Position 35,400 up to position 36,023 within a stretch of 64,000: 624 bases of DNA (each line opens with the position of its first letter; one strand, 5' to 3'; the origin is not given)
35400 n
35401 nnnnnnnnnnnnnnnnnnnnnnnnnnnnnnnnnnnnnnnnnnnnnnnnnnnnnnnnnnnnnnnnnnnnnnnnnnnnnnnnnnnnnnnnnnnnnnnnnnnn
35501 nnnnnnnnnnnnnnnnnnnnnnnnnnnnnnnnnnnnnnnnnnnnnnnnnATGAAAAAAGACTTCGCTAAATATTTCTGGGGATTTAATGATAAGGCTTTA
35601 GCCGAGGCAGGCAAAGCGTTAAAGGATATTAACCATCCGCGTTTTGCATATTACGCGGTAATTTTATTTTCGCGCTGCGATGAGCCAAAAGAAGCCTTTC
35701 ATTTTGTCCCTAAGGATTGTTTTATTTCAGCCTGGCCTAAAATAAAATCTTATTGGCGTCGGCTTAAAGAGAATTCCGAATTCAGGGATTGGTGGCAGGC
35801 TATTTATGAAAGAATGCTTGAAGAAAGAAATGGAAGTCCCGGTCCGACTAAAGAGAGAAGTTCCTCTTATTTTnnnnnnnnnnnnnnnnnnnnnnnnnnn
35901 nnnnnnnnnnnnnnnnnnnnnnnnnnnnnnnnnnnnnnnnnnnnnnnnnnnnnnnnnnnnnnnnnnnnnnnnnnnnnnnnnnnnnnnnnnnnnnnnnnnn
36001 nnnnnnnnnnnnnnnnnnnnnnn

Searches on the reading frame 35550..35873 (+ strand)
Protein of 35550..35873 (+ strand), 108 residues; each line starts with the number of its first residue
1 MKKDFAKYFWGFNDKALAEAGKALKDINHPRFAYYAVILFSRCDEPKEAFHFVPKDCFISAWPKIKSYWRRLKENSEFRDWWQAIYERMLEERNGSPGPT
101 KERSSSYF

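Call 29: search_protein_representatives(alignment_id=A2)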
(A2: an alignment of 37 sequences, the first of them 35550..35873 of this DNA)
Query: 37 sequences, 108 profile positions. Proteins with E-value up to 0.001 (for the whole library): 111; up to 1e-10: 41; up to 1e-30: 10. The best 111 are listed.
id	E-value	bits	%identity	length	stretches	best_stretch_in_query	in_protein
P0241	5.0e-41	154.9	-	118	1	4-108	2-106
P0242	6.8e-38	144.8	-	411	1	4-98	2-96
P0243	1.3e-37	143.8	-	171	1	4-96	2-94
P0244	1.8e-36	140.2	-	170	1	4-98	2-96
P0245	2.0e-36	140.0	-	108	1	4-84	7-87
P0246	7.5e-35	135.0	-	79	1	4-81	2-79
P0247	3.9e-33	129.5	-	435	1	5-94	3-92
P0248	7.1e-33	128.6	-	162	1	4-96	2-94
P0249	8.3e-33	128.4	-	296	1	5-96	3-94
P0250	3.2e-31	123.3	-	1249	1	4-105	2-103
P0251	2.1e-30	120.7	-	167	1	3-97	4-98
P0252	2.6e-29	117.2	-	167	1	5-93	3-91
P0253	3.5e-29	116.8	-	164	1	4-98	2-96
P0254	4.2e-29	116.5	-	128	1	4-98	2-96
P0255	5.5e-29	116.1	-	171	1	5-102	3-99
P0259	4.3e-26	106.8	-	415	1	5-104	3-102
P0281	8.4e-11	57.6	-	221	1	9-98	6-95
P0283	1.7e-10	56.6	-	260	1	8-98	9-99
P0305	4.6e-08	48.8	-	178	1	9-98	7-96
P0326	5.2e-06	42.2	-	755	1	16-92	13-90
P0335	2.6e-05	40.0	-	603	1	9-96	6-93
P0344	1.3e-04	37.7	-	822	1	16-95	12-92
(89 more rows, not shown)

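Call 30: predict_structure(alignment_id=A2)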
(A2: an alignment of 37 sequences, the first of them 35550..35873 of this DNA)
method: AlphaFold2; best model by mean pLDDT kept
length: 108 residues; sequences in the alignment: 37
mean_pLDDT: 81.5   pTM: 0.67
mean pLDDT of the five models: 81.5, 77.8, 77.6, 77.6, 73.6
residues with pLDDT >= 90: 31; 70-90: 60; 50-70: 5; < 50: 12
segments of 3 or more residues with pLDDT < 50: 97-108
pLDDT, mean of each block of 10 residues (from residue 1): 78 89 88 91 87 88 90 82 90 62 45
secondary structure, 60 per line:
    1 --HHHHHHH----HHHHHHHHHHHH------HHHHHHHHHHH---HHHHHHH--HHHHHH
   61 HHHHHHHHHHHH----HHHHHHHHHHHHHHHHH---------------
elements in order: H3-9 H14-25 H32-42 H46-52 H55-72 H77-93

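Call 31: search_protein_families(library=pfam, proteins=[P0242, P0247, P0249, P0250, P0259, P0283, P0326, P0335, P0344, P0281], max_evalue=0.01)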
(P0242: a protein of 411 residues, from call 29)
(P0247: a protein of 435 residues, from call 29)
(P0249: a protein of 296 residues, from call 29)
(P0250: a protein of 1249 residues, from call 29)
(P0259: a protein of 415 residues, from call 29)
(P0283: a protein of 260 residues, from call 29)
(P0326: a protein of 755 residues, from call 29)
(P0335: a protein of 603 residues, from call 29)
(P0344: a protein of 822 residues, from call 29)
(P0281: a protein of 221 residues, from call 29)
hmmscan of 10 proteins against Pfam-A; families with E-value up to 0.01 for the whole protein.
P0242 (411 aa): 5 families
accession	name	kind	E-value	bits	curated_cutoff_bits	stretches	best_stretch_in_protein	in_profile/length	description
PF01381.28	HTH_3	-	5.8e-10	39.5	23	1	112-158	1-47/55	Helix-turn-helix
PF12844.13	HTH_19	-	1.2e-09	38.4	30.2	1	109-155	1-47/64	Helix-turn-helix domain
PF13560.12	HTH_31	-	3.4e-08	34.1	27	1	108-155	2-50/64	Helix-turn-helix domain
PF13413.12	HTH_25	-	0.0013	18.9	24.6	1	113-144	3-34/62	Helix-turn-helix domain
PF13443.12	HTH_26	-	0.01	16.5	22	0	113-155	3-46/63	Cro/C1-type HTH DNA-binding domain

P0247 (435 aa): 5 families
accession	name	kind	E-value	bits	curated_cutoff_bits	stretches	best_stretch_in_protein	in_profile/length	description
PF01381.28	HTH_3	-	8.5e-09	35.8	23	1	115-161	4-50/55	Helix-turn-helix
PF13744.12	HTH_37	-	2e-06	28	27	1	108-144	19-55/80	Helix-turn-helix domain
PF12844.13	HTH_19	-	2e-06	28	30.2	1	109-149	1-41/64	Helix-turn-helix domain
PF13560.12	HTH_31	-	0.00021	22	27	1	115-161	9-56/64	Helix-turn-helix domain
PF13413.12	HTH_25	-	0.0023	18.1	24.6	1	113-143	3-33/62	Helix-turn-helix domain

P0249 (296 aa): 6 families
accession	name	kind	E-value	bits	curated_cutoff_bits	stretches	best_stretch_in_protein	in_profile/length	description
PF01381.28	HTH_3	-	7.8e-10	39.1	23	1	112-163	1-52/55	Helix-turn-helix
PF13744.12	HTH_37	-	7.9e-06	26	27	1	106-158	18-67/80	Helix-turn-helix domain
PF13560.12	HTH_31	-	1.4e-05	25.8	27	1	114-159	8-54/64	Helix-turn-helix domain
PF12844.13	HTH_19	-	5.1e-05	23.5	30.2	1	109-161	1-53/64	Helix-turn-helix domain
PF13413.12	HTH_25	-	0.0006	20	24.6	1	114-144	4-34/62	Helix-turn-helix domain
PF13443.12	HTH_26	-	0.0031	18.2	22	1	118-161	8-52/63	Cro/C1-type HTH DNA-binding domain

P0250 (1249 aa): 6 families
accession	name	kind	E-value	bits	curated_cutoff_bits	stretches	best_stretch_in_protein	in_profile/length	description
PF01381.28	HTH_3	-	8e-13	48.7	23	1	113-161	1-49/55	Helix-turn-helix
PF12844.13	HTH_19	-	1.3e-09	38.3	30.2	1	110-168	1-56/64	Helix-turn-helix domain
PF13560.12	HTH_31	-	4.4e-08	33.7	27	1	108-160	1-54/64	Helix-turn-helix domain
PF13744.12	HTH_37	-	1.1e-06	28.8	27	1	92-145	9-55/80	Helix-turn-helix domain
PF13443.12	HTH_26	-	6e-06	26.8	22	1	112-161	1-51/63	Cro/C1-type HTH DNA-binding domain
PF13413.12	HTH_25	-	0.00035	20.8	24.6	1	114-144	3-33/62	Helix-turn-helix domain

P0259 (415 aa): 5 families
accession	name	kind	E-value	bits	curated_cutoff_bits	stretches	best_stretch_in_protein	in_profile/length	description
PF01381.28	HTH_3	-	2.8e-09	37.3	23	1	112-160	1-49/55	Helix-turn-helix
PF13560.12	HTH_31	-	7.7e-09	36.2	27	1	107-159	1-54/64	Helix-turn-helix domain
PF13744.12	HTH_37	-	9.6e-07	29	27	1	107-155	18-67/80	Helix-turn-helix domain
PF12844.13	HTH_19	-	3.7e-06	27.2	30.2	1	109-159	1-51/64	Helix-turn-helix domain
PF18928.5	DUF5677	-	0.00021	21.8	27.1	1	231-300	3-73/166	Family of unknown function (DUF5677)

P0283 (260 aa): 11 families
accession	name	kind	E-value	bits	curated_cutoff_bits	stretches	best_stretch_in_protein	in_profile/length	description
PF01381.28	HTH_3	-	1.2e-15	57.7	23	1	121-170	1-50/55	Helix-turn-helix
PF12844.13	HTH_19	-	8.4e-10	38.9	30.2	1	120-170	3-53/64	Helix-turn-helix domain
PF13560.12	HTH_31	-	5.6e-09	36.6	27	1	118-169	3-55/64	Helix-turn-helix domain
PF13443.12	HTH_26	-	3.7e-05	24.3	22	1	120-169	1-51/63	Cro/C1-type HTH DNA-binding domain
PF13744.12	HTH_37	-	5.9e-05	23.2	27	1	118-175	20-78/80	Helix-turn-helix domain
PF13413.12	HTH_25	-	0.00012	22.2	24.6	1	122-155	3-36/62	Helix-turn-helix domain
PF15731.11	MqsA_antitoxin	-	0.00038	21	30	1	116-169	69-121/131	Antitoxin component of bacterial toxin-antitoxin system, MqsA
PF22495.2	HTH_92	-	0.00078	19.1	27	1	123-153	2-32/45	RsaL-like HTH domain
PF04545.22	Sigma70_r4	-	0.0018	18.2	24.1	1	125-151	16-42/50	Sigma-70, region 4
PF20432.4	Xre-like-HTH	-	0.0027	18.4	25.8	1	116-168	13-62/63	Antitoxin Xre-like helix-turn-helix domain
PF13545.12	HTH_Crp_2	-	0.009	16.4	27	0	125-149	18-42/70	Crp-like helix-turn-helix domain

P0326 (755 aa): 8 families
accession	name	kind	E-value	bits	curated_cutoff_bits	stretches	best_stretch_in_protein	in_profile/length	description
PF01381.28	HTH_3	-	4.7e-16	59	23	1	116-167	1-52/55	Helix-turn-helix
PF12844.13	HTH_19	-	7.5e-11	42.2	30.2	1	113-168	1-56/64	Helix-turn-helix domain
PF13560.12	HTH_31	-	5.1e-10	40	27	1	111-166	1-57/64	Helix-turn-helix domain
PF13443.12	HTH_26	-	8.5e-08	32.8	22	1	115-167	1-54/63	Cro/C1-type HTH DNA-binding domain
PF13744.12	HTH_37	-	6.6e-07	29.5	27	1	112-167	19-75/80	Helix-turn-helix domain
PF20698.3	PIN-TPR-GreABC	-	1.5e-06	28.9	27.8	1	449-555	1-134/138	PIN domain associated with the TPR-GreAB-C-PIN system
PF04471.18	Mrr_cat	-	2.3e-06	28.2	21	1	196-296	6-97/115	Restriction endonuclease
PF13413.12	HTH_25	-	4.1e-05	23.8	24.6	1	117-148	3-34/62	Helix-turn-helix domain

P0335 (603 aa): 27 families (the best 25 are shown)
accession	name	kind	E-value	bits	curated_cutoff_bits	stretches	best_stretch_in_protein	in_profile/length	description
PF01381.28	HTH_3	-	8.4e-18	64.6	23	1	116-168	1-53/55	Helix-turn-helix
PF00515.34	TPR_1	-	7.7e-14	51.3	27.8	2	523-553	3-33/34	Tetratricopeptide repeat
PF07719.23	TPR_2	-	1.5e-12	47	27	1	523-553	3-33/34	Tetratricopeptide repeat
PF14559.12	TPR_19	-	2.7e-12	47.3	25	2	426-475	5-51/68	Tetratricopeptide repeat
PF13424.12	TPR_12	-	1e-11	45.3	30.1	2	499-550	18-74/77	Tetratricopeptide repeat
PF12844.13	HTH_19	-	1.4e-10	41.4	30.2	1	113-166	1-54/64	Helix-turn-helix domain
PF13181.12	TPR_8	-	9.8e-10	38.3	25.7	2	523-552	3-32/34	Tetratricopeptide repeat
PF13560.12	HTH_31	-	1.9e-09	38.1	27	1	114-168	4-59/64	Helix-turn-helix domain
PF13428.12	TPR_14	-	1.6e-08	34.8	23.5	0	523-558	3-38/44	Tetratricopeptide repeat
PF04471.18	Mrr_cat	-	2.9e-07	31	21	1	187-292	2-99/115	Restriction endonuclease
PF25062.1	ARM_TT21_N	-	4.1e-07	30.4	40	1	495-568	69-148/222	Tetratricopeptide repeat protein 21 N-terminal ARM repeat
PF13432.12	TPR_16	-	2e-06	28.6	32.7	0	500-555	13-65/65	Tetratricopeptide repeat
PF13414.12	TPR_11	-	1.3e-05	25.2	26.8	0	424-457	6-39/42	TPR repeat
PF13443.12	HTH_26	-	3.2e-05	24.5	22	1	116-165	2-52/63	Cro/C1-type HTH DNA-binding domain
PF13744.12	HTH_37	-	7.4e-05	22.9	27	1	114-164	21-72/80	Helix-turn-helix domain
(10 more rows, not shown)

P0344 (822 aa): 14 families
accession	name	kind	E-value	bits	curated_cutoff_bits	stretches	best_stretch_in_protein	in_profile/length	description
PF01381.28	HTH_3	-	1.1e-17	64.3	23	1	116-168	1-53/55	Helix-turn-helix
PF00515.34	TPR_1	-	2.1e-13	49.9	27.8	2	416-447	2-33/34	Tetratricopeptide repeat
PF07719.23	TPR_2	-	1.2e-11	44.2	27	2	525-554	3-32/34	Tetratricopeptide repeat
PF13181.12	TPR_8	-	1.2e-10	41.1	25.7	2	525-554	3-32/34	Tetratricopeptide repeat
PF04471.18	Mrr_cat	-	2e-10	41.2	21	1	195-318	5-113/115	Restriction endonuclease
PF13443.12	HTH_26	-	2.7e-09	37.6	22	1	117-166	3-53/63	Cro/C1-type HTH DNA-binding domain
PF12844.13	HTH_19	-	8.4e-09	35.7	30.2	1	116-167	4-55/64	Helix-turn-helix domain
PF13560.12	HTH_31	-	9e-09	36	27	1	111-166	1-57/64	Helix-turn-helix domain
PF13744.12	HTH_37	-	2.7e-06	27.5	27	1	112-169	19-77/80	Helix-turn-helix domain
PF14559.12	TPR_19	-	3.5e-06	27.7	25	0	520-551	22-53/68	Tetratricopeptide repeat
PF13176.12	TPR_7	-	1.7e-05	25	27.9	0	526-553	2-29/36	Tetratricopeptide repeat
PF13424.12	TPR_12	-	2.2e-05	25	30.1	0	526-552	48-74/77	Tetratricopeptide repeat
PF13413.12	HTH_25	-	0.00014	22.1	24.6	1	117-148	3-34/62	Helix-turn-helix domain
PF25062.1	ARM_TT21_N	-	0.0016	18.7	40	0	504-555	80-132/222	Tetratricopeptide repeat protein 21 N-terminal ARM repeat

P0281 (221 aa): 8 families
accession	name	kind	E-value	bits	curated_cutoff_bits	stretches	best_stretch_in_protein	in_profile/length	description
PF01381.28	HTH_3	-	1.4e-15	57.5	23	1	116-167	1-52/55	Helix-turn-helix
PF13560.12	HTH_31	-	5.2e-09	36.7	27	1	113-164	3-55/64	Helix-turn-helix domain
PF12844.13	HTH_19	-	3e-07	30.7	30.2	1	115-163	3-51/64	Helix-turn-helix domain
PF13443.12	HTH_26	-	1.1e-06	29.2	22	1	117-164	3-51/63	Cro/C1-type HTH DNA-binding domain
PF13744.12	HTH_37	-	5e-05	23.5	27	1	114-170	21-78/80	Helix-turn-helix domain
PF04545.22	Sigma70_r4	-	0.0018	18.2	24.1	0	122-146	18-42/50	Sigma-70, region 4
PF20432.4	Xre-like-HTH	-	0.0025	18.5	25.8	1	116-163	15-62/63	Antitoxin Xre-like helix-turn-helix domain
PF13413.12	HTH_25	-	0.0083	16.4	24.6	1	117-148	3-34/62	Helix-turn-helix domain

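Call 40: search_solved_structures(query=A2, max_evalue=10)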
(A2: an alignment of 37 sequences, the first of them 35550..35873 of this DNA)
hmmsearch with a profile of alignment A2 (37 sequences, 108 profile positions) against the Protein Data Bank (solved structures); distinct sequences matched with E-value up to 10: 2.
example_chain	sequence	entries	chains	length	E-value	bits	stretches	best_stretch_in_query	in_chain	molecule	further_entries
7x9r_A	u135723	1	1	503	0.0012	21.7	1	32-61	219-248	Glycosyl transferase family 2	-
7x9s_A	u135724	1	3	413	0.0073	19.2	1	32-61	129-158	GmaR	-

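Call 47: find_encoding_contigs(protein=P0281, flank=4000, max_places=3)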
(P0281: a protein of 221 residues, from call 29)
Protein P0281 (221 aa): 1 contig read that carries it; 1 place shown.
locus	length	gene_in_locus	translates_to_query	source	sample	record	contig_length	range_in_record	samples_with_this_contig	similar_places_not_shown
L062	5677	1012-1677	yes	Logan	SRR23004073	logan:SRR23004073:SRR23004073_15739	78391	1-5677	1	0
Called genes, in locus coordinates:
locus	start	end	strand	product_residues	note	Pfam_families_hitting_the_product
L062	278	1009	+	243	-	PF08843:AbiEii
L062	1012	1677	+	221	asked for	PF01381:HTH_3, PF12844:HTH_19 (weak), PF13443:HTH_26 (weak), PF13560:HTH_31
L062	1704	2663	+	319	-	-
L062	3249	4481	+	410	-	-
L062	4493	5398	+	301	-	PF01297:ZnuA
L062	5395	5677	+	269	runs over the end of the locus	PF00950:ABC-3, PF01032:FecCD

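Call 48: find_encoding_contigs(protein=P0335, flank=4000, max_places=2)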
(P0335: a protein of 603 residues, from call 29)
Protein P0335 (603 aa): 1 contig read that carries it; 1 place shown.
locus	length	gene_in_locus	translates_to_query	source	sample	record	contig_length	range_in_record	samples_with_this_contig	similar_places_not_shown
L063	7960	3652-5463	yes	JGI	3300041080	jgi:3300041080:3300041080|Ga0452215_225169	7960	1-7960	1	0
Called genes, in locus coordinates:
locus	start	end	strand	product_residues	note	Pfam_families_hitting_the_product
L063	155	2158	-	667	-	PF00963:Cohesin, PF00404:Dockerin_1 (weak)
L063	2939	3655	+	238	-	PF08843:AbiEii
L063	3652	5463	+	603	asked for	PF13181:TPR_8 (faint), PF25062:ARM_TT21_N (faint), PF00515:TPR_1 (faint), PF12844:HTH_19, PF13560:HTH_31, PF01381:HTH_3, PF04471:Mrr_cat (weak), PF07719:TPR_2 (faint), +5 more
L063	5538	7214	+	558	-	PF20698:PIN-TPR-GreABC (faint)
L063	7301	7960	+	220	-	?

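Call 49: find_encoding_contigs(protein=P0242, flank=4000, max_places=2)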
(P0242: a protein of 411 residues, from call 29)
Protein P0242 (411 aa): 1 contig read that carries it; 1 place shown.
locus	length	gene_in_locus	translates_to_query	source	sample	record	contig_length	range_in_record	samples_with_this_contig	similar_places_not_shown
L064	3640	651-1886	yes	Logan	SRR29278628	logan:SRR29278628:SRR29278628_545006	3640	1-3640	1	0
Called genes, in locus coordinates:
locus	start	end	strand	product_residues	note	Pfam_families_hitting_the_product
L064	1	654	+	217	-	?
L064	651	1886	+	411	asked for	PF01381:HTH_3, PF12844:HTH_19, PF13560:HTH_31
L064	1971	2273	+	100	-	PF01909:NTP_transf_2, PF18765:Polbeta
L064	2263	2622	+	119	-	PF01934:HepT-like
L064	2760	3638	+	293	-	?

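Call 50: find_encoding_contigs(protein=P0305, flank=4000, max_places=2)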
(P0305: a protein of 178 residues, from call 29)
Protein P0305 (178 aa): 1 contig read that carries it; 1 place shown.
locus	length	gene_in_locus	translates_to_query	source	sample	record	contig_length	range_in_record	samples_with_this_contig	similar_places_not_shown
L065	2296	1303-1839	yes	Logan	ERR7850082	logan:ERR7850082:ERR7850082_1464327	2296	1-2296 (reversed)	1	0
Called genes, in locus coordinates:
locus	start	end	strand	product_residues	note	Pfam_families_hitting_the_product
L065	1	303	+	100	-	?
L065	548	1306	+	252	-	PF08843:AbiEii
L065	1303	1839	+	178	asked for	PF12844:HTH_19 (weak), PF13560:HTH_31, PF01381:HTH_3, PF13443:HTH_26 (weak)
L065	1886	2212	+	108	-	PF01909:NTP_transf_2 (weak), PF18765:Polbeta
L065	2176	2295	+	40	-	?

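Call 63: search_protein_families(library=pfam, proteins=[L062:1704-2660:+], max_evalue=0.00001)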
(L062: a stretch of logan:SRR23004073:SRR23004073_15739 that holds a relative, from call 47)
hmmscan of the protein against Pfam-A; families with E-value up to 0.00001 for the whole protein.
L062:1704-2660:+ (319 aa): 0 families

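Call 65: search_dna_similar(query=window:35550-35873:+, collection=plasmids, mode=protein, max_evalue=0.001, max_rows=10)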
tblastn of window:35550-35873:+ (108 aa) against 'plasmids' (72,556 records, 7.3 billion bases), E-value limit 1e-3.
No match.

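Call 66: search_dna_similar(query=window:35550-35873:+, collection=phages, mode=protein, max_evalue=0.001, max_rows=10)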
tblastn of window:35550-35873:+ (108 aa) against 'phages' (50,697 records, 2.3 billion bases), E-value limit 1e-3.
No match.

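Call 69: fold_search(model_id=the predicted structure, library=viral)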
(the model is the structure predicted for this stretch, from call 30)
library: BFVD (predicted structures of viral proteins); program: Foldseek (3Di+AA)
matches with E <= 10: 59; with E <= 0.001: 0
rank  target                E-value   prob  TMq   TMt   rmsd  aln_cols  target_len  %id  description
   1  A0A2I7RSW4            1.9e+00  0.18  0.37  0.25  11.0       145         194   13  (no name in the UniProt tables at hand)
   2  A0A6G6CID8            1.9e+00  0.08  0.24  0.08  19.5       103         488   13  Nucleoprotein [Yerba mate virus A]
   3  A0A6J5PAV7            1.9e+00  0.08  0.24  0.08  11.3       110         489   13  PepSY domain-containing protein [uncultured Caudovirales phage]
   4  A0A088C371            3.6e+00  0.06  0.26  0.23  11.1       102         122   12  (no name in the UniProt tables at hand)
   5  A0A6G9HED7            3.8e+00  0.06  0.27  0.23  10.1       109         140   11  Uncharacterized protein [Dikerogammarus haemobaphes virus 1]
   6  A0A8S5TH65            4.0e+00  0.08  0.33  0.31  14.5       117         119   16  Chromosomal replication initiator protein [Siphoviridae sp. ctTfn5]
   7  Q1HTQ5                4.2e+00  0.06  0.29  0.14  10.4       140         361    7  C8R [Squirrelpox virus]
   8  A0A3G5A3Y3            4.2e+00  0.06  0.24  0.15   9.2        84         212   19  HCP-like protein (Fragment) [Harvfovirus sp.]
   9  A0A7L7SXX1            4.2e+00  0.04  0.19  0.23  14.2        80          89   21  (no name in the UniProt tables at hand)
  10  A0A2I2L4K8            4.5e+00  0.08  0.28  0.26  10.3       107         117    7  Uncharacterized protein [Orpheovirus IHUMI-LCC2]
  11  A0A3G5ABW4            4.5e+00  0.06  0.28  0.12  12.0       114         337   14  Uncharacterized protein [Hyperionvirus sp.]
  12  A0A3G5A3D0            4.7e+00  0.11  0.40  0.17   6.9       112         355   20  Uncharacterized protein [Harvfovirus sp.]
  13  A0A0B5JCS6            4.7e+00  0.08  0.31  0.20  10.1       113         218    9  F-box domain protein [Pandoravirus inopinatum]
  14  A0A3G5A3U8            4.7e+00  0.05  0.24  0.08  12.7       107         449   14  Zinc finger SWIM domain protein [Harvfovirus sp.]
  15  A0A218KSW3            5.0e+00  0.05  0.27  0.07  15.4       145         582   12  (no name in the UniProt tables at hand)
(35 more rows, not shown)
